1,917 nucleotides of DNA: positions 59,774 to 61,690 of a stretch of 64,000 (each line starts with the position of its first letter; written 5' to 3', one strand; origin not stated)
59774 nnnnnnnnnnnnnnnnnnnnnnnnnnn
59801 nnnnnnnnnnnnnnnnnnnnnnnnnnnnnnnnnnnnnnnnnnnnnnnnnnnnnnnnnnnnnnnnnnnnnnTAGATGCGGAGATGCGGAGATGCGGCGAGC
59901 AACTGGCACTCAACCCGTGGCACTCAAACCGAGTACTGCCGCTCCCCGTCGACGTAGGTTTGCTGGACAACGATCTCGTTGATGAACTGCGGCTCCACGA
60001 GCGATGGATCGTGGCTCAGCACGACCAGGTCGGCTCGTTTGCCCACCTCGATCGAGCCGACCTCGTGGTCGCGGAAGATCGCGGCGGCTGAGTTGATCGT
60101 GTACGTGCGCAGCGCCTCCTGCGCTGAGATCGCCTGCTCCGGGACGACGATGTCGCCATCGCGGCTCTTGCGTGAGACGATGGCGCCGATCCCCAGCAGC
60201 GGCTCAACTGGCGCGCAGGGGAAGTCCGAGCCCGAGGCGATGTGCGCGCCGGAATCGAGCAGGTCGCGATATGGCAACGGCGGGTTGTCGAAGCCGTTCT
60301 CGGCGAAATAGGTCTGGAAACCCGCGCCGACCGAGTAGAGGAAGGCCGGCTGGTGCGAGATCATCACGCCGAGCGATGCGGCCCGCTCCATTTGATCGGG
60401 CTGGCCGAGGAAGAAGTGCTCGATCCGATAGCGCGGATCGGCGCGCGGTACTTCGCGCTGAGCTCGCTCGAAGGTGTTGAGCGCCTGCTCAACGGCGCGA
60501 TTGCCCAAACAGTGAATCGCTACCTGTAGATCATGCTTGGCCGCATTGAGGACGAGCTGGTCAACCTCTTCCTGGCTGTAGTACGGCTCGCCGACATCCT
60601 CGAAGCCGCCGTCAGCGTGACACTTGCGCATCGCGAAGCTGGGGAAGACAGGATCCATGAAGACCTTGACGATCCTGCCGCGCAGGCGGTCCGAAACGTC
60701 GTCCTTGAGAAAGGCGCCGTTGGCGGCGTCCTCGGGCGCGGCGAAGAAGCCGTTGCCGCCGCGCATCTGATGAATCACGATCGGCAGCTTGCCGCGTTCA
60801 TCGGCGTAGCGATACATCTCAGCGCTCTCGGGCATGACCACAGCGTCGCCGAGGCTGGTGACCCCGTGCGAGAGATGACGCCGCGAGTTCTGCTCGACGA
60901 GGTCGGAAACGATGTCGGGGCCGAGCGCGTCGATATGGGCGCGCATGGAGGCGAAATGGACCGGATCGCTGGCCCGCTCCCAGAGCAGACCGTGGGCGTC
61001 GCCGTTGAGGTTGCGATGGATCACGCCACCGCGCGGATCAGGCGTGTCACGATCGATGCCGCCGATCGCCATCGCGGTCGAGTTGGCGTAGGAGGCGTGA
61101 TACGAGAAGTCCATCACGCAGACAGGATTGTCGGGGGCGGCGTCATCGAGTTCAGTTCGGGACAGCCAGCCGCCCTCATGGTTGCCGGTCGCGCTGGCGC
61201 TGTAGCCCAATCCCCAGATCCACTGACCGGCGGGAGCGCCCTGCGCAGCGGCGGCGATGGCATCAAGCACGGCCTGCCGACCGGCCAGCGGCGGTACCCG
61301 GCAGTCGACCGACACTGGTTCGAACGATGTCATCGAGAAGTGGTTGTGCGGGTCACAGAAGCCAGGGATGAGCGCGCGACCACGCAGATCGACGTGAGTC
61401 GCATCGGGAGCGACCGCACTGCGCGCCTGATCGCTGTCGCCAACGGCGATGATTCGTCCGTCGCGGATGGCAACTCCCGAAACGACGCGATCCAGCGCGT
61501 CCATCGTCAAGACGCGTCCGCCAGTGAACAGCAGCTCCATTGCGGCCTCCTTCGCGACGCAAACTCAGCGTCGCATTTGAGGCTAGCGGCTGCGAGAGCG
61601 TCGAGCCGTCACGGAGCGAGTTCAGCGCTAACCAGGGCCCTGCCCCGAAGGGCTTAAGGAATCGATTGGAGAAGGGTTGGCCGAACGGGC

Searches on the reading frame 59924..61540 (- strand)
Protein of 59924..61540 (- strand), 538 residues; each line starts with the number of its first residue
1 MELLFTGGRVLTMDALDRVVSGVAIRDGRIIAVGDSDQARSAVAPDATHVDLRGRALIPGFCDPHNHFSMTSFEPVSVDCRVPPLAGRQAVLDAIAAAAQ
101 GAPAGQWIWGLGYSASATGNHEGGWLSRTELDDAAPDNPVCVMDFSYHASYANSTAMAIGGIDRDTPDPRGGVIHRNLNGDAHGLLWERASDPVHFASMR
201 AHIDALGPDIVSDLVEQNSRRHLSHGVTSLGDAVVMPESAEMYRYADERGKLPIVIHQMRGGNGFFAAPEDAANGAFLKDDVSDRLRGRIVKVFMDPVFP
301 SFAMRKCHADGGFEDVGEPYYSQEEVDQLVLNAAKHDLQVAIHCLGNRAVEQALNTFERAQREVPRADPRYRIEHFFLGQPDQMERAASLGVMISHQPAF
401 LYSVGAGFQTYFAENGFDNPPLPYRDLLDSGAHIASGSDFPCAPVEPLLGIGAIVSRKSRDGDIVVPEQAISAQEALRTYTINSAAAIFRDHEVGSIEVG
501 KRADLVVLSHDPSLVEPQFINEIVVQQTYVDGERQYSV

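Call 61: search_protein_families(library=pfam, proteins=[window:59924-61540:-], max_evalue=0.001)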
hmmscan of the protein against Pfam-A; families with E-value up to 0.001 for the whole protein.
window:59924-61540:- (538 aa): 3 families
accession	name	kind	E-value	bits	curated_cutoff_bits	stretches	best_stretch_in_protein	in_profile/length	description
PF07969.17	Amidohydro_3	-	1.4e-81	275.8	29.7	1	50-534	3-470/472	Amidohydrolase family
PF01979.26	Amidohydro_1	-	4.3e-21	76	25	1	314-533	125-343/345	Amidohydrolase family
PF22039.1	HUTI_composite_bact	-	0.0004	20.4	25.5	0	22-41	2-21/26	Imidazolonepropionase-like composite domain, bacteria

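Call 97: find_encoding_contigs(protein=window:59924-61540:-, flank=1000, max_places=3)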
Protein window:59924-61540:- (538 aa): 1 contig read that carries it; 1 place shown.
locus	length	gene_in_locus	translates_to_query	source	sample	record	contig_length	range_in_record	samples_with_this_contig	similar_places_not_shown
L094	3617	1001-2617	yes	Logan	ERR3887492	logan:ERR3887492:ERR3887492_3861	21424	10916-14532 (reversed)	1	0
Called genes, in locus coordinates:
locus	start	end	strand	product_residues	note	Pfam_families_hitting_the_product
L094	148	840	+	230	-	PF01726:LexA_DNA_bind, PF00717:Peptidase_S24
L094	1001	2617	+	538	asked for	PF07969:Amidohydro_3, PF01979:Amidohydro_1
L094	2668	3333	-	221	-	PF22531:DUF7002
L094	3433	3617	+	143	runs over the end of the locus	PF12867:DinB_2 (weak)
